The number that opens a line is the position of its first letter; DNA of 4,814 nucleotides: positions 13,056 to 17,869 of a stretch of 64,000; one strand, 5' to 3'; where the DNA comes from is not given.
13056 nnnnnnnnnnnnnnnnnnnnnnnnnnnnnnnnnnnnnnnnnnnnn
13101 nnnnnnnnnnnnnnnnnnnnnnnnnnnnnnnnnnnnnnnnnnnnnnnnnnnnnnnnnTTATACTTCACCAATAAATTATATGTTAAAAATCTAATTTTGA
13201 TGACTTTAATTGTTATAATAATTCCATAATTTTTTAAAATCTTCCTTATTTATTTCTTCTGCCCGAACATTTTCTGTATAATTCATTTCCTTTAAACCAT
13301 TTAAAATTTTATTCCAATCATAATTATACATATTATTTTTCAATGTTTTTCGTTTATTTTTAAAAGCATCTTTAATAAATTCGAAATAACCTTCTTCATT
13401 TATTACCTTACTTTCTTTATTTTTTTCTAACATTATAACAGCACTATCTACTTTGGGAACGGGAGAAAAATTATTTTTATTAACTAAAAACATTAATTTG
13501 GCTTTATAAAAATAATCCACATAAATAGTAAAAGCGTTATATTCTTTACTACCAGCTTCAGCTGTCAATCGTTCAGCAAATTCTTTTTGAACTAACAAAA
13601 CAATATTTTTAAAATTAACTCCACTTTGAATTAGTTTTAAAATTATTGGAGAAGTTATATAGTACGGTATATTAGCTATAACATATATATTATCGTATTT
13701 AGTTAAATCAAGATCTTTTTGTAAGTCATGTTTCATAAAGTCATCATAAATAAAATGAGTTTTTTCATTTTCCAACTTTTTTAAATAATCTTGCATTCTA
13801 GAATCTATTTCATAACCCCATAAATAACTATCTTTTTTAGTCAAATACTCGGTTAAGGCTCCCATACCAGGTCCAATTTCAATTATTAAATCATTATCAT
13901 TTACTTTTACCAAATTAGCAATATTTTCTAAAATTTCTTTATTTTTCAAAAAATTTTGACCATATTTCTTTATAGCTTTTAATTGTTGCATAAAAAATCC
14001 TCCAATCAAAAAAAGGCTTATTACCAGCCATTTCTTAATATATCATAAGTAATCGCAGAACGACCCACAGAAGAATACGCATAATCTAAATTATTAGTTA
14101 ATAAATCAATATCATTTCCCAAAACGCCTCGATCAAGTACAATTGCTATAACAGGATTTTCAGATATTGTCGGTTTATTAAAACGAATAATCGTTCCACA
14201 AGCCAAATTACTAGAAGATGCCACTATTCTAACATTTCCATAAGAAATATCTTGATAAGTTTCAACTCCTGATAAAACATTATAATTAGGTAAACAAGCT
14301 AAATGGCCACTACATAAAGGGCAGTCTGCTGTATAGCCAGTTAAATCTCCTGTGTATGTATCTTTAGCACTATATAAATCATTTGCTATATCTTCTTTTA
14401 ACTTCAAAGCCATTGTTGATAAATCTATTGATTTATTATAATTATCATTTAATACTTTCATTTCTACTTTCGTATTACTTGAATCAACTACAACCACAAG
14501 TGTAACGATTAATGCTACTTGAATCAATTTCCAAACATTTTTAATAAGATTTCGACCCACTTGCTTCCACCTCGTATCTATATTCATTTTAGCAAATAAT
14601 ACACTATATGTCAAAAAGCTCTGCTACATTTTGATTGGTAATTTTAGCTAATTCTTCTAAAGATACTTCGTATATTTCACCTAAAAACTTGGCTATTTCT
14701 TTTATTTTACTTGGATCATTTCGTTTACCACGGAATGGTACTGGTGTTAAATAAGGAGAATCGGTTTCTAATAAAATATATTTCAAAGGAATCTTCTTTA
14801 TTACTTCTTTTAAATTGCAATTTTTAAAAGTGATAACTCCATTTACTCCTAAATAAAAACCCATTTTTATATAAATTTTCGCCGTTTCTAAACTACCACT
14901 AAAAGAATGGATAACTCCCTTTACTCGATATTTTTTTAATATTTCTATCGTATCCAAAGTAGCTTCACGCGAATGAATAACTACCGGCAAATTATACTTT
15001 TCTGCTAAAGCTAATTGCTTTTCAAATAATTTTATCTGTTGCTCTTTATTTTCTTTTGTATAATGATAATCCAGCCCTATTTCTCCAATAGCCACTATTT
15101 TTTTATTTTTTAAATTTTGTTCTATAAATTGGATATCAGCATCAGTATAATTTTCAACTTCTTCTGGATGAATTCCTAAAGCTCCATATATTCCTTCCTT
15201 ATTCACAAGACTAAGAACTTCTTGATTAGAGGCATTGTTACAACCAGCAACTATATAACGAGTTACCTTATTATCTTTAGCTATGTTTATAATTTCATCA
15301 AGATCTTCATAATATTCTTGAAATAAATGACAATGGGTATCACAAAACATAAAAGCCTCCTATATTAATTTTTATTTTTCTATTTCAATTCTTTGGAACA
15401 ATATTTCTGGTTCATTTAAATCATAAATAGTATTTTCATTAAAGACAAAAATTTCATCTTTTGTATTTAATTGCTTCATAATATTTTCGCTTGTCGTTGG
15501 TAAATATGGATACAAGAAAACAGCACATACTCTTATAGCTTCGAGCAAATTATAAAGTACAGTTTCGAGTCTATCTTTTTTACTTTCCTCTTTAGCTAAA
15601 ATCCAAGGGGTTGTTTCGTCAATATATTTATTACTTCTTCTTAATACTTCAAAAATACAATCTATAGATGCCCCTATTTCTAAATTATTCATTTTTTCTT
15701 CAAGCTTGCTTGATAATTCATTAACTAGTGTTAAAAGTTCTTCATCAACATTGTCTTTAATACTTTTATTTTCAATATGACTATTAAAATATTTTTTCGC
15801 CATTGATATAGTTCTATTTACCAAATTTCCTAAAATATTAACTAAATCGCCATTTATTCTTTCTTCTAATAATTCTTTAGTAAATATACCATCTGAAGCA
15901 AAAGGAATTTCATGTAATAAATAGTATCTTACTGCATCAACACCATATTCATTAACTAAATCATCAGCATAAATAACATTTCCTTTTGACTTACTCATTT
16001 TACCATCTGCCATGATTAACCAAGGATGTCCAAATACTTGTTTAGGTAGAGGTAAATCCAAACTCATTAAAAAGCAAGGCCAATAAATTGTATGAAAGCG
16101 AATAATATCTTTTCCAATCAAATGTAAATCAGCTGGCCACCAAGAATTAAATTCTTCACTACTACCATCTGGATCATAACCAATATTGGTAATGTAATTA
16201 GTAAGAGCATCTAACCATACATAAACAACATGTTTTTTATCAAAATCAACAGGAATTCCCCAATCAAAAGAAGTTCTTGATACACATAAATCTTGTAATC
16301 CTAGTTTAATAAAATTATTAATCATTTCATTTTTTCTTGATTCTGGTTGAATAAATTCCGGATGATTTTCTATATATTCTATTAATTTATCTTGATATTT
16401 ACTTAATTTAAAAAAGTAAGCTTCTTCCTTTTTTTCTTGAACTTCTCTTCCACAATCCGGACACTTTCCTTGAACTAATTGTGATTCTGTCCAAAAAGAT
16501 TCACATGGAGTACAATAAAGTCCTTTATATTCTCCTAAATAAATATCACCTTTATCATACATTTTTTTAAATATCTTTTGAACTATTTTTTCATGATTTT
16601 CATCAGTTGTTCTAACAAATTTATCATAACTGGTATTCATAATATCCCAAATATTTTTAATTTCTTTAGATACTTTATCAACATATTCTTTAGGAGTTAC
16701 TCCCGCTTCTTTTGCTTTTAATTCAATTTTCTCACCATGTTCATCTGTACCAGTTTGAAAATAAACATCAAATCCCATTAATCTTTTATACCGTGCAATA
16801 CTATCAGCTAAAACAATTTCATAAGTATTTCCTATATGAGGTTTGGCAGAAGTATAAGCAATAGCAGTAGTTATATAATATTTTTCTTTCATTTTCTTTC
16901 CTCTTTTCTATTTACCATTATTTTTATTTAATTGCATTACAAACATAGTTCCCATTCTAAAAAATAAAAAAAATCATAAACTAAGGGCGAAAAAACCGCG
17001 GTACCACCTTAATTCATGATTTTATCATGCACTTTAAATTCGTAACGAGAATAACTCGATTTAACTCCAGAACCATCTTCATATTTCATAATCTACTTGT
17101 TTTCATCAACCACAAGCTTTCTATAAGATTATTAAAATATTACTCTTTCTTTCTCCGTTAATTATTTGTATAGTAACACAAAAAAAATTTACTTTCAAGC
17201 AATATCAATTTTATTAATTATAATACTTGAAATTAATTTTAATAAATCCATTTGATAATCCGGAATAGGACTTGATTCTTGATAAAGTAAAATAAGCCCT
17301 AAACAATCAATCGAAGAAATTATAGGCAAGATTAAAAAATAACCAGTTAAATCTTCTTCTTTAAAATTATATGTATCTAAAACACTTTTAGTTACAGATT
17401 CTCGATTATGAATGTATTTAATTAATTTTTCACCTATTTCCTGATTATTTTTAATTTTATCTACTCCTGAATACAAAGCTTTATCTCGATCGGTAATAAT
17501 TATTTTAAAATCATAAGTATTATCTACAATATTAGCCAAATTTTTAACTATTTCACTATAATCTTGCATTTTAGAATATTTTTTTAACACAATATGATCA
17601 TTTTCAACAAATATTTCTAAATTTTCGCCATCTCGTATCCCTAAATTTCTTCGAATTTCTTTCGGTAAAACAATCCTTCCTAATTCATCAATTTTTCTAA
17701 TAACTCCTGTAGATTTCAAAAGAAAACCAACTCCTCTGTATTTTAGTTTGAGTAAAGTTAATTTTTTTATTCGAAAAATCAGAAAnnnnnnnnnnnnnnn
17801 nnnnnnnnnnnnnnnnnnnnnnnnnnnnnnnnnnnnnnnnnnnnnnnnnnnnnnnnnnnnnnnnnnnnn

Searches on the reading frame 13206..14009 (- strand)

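Call 64: search_protein_families(library=pfam, proteins=[window:13206-14009:-], max_evalue=0.00001)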
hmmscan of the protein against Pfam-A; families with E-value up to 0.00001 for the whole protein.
window:13206-14009:- (267 aa): 1 family
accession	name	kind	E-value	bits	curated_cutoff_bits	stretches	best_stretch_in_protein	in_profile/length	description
PF00398.26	RrnaAD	-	1.6e-55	188.5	24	1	12-266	4-262/263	Ribosomal RNA adenine dimethylase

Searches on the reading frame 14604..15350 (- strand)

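Call 64: search_protein_families(library=pfam, proteins=[window:14604-15350:-], max_evalue=0.00001)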
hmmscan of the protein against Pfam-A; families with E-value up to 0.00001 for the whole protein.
window:14604-15350:- (248 aa): 1 family
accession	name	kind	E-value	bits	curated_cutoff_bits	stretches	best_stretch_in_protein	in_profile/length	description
PF01026.27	TatD_DNase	-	1.3e-82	277.4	27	1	3-246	1-252/253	TatD related DNase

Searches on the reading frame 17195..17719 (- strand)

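Call 64: search_protein_families(library=pfam, proteins=[window:17195-17719:-], max_evalue=0.00001)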
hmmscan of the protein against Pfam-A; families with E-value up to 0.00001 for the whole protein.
window:17195-17719:- (174 aa): 2 families
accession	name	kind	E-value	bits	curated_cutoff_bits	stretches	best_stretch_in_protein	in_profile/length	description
PF04014.23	MazE_antitoxin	-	1.4e-11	44.6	24.7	1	7-51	1-46/48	Antidote-toxin recognition MazE, bacterial antitoxin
PF15714.11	SpoVT_C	-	1.9e-08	34.9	27.5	1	55-161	3-117/128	Stage V sporulation protein T C-terminal, transcription factor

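Call 88: search_protein_families(library=ncbifam, proteins=[window:17195-17719:-], max_evalue=0.001)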
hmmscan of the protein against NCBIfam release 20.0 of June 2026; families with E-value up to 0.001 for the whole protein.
window:17195-17719:- (174 aa): 4 families
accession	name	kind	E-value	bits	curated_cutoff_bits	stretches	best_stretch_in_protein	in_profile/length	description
TIGR02851.1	spore_V_T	equivalog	2.9e-29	102.2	235.9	1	2-147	1-153/180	stage V sporulation protein T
TIGR01439.1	lp_hng_hel_AbrB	domain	2e-13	49.8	28.3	1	7-48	1-43/44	transcriptional regulator, AbrB family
NF040962.1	near_HgcAB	equivalog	2.2e-06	27.4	70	1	9-37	9-37/70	HgcAB-associated protein HgcC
NF050106.1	TA_MazE_antitoxin_Deino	equivalog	8.9e-05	22.6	65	1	14-47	1-34/65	type II toxin-antitoxin system MazE family antitoxin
